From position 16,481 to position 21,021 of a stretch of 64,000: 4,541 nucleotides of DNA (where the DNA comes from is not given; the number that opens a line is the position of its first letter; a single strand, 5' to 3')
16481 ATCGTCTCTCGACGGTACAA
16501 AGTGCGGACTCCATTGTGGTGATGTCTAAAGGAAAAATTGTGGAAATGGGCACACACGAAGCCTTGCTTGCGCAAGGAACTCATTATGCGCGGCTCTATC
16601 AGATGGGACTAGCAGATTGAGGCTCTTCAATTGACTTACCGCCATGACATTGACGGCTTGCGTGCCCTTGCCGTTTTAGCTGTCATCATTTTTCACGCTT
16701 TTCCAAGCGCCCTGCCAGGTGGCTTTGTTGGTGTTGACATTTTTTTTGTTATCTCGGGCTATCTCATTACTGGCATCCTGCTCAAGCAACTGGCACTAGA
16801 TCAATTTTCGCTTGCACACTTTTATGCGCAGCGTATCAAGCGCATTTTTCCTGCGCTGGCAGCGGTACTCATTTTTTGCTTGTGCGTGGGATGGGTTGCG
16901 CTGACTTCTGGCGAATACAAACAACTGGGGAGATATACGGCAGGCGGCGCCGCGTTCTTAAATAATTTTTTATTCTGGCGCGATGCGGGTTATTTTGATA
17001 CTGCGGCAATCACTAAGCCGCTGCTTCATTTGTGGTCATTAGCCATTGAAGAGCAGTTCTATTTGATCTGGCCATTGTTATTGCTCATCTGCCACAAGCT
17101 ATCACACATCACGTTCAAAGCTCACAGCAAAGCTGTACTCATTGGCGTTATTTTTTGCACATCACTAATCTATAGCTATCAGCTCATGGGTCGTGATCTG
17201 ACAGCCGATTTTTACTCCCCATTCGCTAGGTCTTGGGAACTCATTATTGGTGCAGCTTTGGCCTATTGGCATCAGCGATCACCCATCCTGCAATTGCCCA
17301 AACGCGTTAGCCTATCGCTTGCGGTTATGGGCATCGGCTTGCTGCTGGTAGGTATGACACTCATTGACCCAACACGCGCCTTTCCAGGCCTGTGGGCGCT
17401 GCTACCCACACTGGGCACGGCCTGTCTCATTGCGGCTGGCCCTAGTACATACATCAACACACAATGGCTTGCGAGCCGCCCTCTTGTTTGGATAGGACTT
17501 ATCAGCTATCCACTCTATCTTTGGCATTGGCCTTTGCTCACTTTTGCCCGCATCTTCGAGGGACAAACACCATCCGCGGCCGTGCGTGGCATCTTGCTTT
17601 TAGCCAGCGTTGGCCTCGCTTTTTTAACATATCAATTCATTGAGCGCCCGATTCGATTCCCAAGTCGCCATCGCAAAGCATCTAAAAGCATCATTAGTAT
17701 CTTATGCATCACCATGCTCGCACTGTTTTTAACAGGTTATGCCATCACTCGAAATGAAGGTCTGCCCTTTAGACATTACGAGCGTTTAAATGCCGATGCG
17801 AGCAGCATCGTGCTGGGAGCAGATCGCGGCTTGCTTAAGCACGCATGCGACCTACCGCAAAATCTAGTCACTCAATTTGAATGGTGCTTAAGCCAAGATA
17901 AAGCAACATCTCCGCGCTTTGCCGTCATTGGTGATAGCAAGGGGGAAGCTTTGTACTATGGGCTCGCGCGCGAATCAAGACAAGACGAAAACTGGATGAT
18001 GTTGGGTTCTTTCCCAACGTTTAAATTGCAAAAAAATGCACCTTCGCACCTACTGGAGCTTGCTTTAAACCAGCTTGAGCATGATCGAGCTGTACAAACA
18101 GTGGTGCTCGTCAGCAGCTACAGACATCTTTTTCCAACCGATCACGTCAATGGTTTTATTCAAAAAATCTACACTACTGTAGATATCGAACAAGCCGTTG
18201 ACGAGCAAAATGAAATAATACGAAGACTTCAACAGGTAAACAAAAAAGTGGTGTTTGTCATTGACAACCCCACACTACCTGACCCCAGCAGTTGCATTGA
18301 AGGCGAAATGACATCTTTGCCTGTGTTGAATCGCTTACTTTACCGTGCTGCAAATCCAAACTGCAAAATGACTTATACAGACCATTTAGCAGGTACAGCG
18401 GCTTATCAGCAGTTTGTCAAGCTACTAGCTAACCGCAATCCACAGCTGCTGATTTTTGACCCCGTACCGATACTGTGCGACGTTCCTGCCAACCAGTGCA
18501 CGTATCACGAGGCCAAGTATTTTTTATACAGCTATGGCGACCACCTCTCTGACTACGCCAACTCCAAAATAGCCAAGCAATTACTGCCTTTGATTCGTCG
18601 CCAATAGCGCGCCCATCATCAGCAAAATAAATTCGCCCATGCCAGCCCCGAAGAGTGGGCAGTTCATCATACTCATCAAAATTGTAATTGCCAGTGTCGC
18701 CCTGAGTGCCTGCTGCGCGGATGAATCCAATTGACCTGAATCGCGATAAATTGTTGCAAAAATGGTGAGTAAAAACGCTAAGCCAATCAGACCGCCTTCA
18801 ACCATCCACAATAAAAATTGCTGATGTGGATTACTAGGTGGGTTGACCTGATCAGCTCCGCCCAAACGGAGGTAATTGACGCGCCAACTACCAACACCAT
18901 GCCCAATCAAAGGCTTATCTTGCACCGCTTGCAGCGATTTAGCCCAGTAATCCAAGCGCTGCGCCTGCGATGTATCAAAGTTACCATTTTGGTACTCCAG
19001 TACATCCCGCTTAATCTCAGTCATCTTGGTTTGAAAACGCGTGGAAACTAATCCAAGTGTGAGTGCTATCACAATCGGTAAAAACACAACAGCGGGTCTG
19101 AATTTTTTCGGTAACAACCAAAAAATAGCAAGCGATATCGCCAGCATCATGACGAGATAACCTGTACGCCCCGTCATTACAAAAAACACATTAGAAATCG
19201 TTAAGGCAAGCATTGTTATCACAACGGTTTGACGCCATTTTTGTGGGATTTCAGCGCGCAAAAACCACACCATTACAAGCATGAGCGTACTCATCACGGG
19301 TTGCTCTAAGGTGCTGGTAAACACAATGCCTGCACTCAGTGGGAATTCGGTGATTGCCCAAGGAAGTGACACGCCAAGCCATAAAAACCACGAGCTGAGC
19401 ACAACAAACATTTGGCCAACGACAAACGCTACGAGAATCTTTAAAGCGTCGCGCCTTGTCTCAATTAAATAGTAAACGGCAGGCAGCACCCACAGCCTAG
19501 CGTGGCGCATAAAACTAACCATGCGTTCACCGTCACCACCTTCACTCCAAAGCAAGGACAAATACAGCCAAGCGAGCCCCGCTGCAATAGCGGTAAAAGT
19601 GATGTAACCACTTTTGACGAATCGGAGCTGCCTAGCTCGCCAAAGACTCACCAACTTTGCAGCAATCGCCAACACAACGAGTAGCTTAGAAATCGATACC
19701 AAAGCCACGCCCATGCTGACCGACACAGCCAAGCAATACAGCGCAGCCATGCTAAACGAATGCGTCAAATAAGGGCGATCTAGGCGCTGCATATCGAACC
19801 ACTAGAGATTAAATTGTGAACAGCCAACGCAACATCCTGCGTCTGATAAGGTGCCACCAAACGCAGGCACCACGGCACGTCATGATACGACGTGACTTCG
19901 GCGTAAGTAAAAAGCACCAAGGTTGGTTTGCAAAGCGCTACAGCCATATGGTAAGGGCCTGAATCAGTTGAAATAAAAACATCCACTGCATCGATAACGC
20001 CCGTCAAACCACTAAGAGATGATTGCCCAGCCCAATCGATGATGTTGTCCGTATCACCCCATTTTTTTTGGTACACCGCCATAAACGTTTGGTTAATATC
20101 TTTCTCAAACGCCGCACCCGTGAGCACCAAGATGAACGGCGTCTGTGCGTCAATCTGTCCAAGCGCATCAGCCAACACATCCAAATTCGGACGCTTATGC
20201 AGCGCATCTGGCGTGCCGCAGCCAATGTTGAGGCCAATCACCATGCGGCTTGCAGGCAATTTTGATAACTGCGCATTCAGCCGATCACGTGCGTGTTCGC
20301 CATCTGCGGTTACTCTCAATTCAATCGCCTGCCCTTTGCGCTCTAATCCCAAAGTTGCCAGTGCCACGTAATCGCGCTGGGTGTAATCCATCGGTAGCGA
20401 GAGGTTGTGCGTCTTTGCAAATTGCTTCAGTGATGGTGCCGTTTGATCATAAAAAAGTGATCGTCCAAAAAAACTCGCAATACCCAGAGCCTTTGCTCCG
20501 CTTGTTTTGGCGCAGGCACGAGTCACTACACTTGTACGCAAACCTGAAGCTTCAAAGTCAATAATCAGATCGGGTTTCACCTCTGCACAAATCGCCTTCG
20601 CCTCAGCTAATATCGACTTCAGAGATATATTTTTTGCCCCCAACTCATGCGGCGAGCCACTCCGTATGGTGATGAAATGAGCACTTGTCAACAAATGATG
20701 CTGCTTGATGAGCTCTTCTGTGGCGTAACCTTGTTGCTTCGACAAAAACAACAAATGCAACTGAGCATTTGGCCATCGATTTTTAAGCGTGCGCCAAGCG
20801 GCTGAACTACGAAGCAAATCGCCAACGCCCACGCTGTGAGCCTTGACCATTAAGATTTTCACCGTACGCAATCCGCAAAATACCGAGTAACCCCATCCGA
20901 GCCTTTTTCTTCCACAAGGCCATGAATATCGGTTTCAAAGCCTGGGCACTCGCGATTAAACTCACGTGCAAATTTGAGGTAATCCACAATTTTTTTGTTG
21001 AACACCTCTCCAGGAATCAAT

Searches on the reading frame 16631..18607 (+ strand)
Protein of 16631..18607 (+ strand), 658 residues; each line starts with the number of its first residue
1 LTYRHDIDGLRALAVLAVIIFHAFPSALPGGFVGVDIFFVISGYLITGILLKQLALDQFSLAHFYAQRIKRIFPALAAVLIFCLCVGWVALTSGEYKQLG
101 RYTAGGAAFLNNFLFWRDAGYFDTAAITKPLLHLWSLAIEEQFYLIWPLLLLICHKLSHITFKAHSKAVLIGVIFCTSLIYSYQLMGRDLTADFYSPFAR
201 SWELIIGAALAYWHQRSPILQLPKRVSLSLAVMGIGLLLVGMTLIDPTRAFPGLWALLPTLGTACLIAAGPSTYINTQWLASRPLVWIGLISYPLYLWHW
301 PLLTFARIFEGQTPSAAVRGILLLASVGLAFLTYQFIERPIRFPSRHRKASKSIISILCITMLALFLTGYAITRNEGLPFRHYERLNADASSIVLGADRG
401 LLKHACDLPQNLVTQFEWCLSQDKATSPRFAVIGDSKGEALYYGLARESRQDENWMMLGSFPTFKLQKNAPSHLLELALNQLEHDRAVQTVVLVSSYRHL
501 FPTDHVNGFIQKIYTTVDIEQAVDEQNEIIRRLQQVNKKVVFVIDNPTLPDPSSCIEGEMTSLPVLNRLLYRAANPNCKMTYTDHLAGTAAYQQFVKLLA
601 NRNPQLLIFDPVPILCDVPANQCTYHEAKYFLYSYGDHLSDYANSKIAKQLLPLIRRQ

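Call 14: search_protein_families(library=pfam, proteins=[window:16631-18607:+], max_evalue=0.0001)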
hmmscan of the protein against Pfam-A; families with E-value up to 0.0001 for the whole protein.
window:16631-18607:+ (658 aa): 2 families
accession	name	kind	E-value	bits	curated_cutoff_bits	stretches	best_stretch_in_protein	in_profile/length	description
PF01757.29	Acyl_transf_3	-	6.6e-29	101.4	31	1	5-334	2-325/326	Acyltransferase domain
PF19040.6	SGNH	-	7.8e-22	78.6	27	1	406-652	2-247/248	SGNH domain (fused to AT3 domains)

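Call 101: search_protein_families(library=ncbifam, proteins=[window:16631-18607:+], max_evalue=1e-10)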
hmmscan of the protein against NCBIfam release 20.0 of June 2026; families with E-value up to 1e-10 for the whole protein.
window:16631-18607:+ (658 aa): 1 family
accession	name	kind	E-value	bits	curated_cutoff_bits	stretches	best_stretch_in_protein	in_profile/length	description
NF058601.1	ActlTfSucTMsmeg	equivalog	1.7e-46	159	1275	1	3-352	31-391/723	acetyltransferase SucT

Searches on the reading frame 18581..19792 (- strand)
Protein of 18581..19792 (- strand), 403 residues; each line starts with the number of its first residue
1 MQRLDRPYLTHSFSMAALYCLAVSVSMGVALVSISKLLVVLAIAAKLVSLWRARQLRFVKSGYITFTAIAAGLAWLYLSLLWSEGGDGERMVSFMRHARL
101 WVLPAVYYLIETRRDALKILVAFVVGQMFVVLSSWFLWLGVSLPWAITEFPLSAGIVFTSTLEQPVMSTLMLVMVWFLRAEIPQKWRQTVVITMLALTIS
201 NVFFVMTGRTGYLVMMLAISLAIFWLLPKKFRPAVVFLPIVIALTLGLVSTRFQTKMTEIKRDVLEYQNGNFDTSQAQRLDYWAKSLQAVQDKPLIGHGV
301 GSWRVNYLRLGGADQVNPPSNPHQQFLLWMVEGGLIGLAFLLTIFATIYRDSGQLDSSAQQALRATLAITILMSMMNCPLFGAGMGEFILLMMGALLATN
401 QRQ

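Call 14: search_protein_families(library=pfam, proteins=[window:18581-19792:-], max_evalue=0.0001)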
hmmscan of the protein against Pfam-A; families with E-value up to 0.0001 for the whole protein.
window:18581-19792:- (403 aa): 1 family
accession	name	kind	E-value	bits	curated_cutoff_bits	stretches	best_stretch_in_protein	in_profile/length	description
PF04932.20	Wzy_C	-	1.3e-23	83.8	31.7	1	196-342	3-149/149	O-Antigen ligase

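Call 101: search_protein_families(library=ncbifam, proteins=[window:18581-19792:-], max_evalue=1e-10)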
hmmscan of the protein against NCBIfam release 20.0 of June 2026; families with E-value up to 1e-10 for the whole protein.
window:18581-19792:- (403 aa): 0 families

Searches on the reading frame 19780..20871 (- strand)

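Call 15: search_protein_families(library=pfam, proteins=[window:19780-20871:-], max_evalue=0.0001)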
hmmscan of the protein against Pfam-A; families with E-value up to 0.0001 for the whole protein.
window:19780-20871:- (363 aa): 1 family
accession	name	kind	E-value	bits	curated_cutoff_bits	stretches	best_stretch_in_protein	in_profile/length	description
PF01075.23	Glyco_transf_9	-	1.1e-08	35.1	22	1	207-328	103-216/247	Glycosyltransferase family 9 (heptosyltransferase)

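Call 101: search_protein_families(library=ncbifam, proteins=[window:19780-20871:-], max_evalue=1e-10)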
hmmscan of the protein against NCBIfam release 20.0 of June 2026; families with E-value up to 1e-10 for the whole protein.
window:19780-20871:- (363 aa): 1 family
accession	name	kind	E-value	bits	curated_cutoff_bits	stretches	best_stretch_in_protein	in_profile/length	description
TIGR02201.1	heptsyl_trn_III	equivalog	1.6e-12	47.1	170.2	1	6-335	2-298/344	putative lipopolysaccharide heptosyltransferase III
